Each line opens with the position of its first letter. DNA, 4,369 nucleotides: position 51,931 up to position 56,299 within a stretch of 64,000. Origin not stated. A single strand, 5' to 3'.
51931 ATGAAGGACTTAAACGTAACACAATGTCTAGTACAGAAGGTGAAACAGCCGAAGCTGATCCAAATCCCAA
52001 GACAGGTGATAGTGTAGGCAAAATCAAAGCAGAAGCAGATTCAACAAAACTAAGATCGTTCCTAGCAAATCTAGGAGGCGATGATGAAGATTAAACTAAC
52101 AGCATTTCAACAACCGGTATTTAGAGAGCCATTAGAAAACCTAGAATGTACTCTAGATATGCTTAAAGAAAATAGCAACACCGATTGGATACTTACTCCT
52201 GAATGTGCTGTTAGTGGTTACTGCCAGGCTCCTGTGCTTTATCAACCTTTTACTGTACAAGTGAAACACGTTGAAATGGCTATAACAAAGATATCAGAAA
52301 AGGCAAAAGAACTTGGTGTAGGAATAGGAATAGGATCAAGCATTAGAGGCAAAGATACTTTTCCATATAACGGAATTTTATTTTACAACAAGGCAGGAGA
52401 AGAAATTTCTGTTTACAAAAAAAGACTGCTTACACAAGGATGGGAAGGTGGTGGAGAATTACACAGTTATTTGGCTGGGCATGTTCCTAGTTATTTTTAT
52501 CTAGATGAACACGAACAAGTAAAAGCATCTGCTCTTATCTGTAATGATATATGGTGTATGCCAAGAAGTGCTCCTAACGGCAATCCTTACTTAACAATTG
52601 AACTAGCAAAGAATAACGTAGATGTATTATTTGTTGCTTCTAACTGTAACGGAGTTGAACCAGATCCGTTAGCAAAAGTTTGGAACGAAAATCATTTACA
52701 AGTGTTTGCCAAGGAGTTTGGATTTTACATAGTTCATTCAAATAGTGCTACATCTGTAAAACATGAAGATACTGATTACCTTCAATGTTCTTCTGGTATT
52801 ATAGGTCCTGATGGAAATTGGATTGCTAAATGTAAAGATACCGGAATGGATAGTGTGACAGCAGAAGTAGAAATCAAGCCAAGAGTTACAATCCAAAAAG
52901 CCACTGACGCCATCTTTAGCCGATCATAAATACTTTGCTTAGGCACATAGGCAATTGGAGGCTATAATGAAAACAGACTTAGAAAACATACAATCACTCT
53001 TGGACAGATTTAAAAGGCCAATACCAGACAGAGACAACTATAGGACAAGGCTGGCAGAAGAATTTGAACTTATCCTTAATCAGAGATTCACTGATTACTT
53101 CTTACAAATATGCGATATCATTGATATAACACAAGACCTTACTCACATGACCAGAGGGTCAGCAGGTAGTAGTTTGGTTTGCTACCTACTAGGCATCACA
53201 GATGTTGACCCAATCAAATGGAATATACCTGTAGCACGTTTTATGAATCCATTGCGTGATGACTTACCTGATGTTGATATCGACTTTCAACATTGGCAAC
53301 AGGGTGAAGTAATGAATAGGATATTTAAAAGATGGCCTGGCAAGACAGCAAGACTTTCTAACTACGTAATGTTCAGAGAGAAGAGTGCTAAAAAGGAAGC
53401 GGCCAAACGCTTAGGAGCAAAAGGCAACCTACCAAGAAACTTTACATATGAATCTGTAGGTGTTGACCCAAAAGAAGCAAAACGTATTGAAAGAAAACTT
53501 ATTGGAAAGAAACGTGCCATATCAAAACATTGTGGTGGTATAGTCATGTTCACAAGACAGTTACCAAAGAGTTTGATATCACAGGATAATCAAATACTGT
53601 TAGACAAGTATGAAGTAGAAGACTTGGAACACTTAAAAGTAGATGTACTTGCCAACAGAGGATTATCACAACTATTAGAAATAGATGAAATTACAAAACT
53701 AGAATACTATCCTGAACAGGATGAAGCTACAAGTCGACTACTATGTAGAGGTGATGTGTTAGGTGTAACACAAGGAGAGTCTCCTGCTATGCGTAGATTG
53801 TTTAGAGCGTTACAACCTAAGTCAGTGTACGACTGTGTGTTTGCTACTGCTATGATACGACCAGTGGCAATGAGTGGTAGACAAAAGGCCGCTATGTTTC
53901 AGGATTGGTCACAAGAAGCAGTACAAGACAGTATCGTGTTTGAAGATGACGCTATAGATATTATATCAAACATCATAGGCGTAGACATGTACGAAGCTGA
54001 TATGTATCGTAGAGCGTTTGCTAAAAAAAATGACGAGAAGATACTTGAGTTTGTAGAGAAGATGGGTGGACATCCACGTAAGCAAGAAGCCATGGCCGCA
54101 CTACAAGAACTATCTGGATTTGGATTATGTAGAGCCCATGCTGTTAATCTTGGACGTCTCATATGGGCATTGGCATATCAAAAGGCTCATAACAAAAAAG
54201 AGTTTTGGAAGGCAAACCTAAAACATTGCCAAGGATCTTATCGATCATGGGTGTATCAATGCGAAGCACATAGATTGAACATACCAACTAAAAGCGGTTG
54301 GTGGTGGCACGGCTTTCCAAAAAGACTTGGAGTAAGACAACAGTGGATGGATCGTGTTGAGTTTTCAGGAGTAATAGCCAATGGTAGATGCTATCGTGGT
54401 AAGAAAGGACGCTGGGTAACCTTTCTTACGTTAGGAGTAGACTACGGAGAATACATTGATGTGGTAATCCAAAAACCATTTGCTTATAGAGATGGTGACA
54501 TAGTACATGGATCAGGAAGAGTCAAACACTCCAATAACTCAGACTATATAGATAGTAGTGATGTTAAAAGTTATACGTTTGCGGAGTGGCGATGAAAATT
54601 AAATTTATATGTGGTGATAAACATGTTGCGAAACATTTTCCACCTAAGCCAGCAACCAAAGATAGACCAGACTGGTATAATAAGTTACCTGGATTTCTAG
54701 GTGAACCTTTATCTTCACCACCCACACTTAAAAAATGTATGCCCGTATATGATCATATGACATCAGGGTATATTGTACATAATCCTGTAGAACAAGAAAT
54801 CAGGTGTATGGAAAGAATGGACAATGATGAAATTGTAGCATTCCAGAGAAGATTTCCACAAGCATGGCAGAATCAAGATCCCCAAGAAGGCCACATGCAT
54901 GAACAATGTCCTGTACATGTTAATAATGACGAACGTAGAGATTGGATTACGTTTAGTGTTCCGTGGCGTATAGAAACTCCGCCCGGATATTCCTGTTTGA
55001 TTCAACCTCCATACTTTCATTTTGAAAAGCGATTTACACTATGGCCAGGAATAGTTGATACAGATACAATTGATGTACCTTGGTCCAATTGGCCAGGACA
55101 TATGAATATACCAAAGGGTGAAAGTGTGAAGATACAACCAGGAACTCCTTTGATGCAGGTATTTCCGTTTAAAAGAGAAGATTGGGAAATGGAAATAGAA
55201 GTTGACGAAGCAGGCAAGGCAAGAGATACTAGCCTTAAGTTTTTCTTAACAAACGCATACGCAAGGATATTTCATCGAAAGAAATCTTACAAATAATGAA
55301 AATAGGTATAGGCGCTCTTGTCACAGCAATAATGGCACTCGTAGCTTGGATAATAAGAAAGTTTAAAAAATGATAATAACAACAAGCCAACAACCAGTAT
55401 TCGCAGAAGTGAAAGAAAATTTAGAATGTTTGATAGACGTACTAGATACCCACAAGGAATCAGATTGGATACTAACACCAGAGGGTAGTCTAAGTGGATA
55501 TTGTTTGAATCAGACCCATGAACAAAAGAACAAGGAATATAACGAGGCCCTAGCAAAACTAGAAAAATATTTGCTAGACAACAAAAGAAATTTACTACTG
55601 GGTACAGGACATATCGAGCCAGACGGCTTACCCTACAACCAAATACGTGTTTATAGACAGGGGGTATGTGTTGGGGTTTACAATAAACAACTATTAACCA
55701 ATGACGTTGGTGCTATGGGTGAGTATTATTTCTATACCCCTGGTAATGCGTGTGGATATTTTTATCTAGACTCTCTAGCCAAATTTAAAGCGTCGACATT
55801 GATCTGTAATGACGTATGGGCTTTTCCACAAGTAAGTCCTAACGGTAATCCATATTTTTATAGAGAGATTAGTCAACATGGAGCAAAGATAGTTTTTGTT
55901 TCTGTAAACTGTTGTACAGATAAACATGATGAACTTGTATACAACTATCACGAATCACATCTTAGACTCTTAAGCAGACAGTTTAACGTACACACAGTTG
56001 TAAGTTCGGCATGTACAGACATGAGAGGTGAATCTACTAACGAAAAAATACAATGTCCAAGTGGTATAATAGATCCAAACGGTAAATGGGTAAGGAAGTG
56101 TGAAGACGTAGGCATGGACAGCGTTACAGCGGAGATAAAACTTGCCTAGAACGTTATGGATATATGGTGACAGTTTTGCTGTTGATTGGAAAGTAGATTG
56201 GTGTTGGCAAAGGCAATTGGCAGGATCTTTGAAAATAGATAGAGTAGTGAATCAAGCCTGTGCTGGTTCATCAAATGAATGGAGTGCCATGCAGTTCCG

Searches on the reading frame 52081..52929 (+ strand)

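Call 53: search_protein_families(library=pfam, proteins=[window:52081-52929:+], max_evalue=0.001)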
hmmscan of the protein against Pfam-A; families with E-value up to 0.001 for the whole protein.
window:52081-52929:+ (282 aa): 1 family
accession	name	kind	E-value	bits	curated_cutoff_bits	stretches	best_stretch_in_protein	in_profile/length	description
PF00795.27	CN_hydrolase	-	1.6e-17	64.1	23.2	1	10-264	6-247/256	Carbon-nitrogen hydrolase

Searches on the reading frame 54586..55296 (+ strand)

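Call 3: search_protein_families(library=pfam, proteins=[window:54586-55296:+], max_evalue=0.01)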
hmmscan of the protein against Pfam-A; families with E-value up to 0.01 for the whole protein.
window:54586-55296:+ (236 aa): 1 family
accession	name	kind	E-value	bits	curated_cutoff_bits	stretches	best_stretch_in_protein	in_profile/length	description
PF19541.4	DUF6065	-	0.00022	21.2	26.6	1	106-201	72-165/236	Family of unknown function (DUF6065)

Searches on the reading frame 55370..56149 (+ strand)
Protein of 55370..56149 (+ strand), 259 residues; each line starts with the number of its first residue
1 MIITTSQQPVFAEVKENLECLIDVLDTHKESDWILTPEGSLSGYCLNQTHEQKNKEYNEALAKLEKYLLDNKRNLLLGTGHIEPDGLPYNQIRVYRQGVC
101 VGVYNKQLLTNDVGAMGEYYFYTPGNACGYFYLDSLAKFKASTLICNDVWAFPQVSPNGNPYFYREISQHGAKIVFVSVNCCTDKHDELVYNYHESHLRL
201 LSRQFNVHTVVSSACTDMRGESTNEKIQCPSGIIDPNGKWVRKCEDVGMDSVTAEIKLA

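Call 3: search_protein_families(library=pfam, proteins=[window:55370-56149:+], max_evalue=0.01)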
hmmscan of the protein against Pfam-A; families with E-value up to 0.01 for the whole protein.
window:55370-56149:+ (259 aa): 1 family
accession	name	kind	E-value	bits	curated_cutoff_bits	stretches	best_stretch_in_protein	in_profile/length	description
PF00795.27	CN_hydrolase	-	1.8e-07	31.2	23.2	1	28-258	30-248/256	Carbon-nitrogen hydrolase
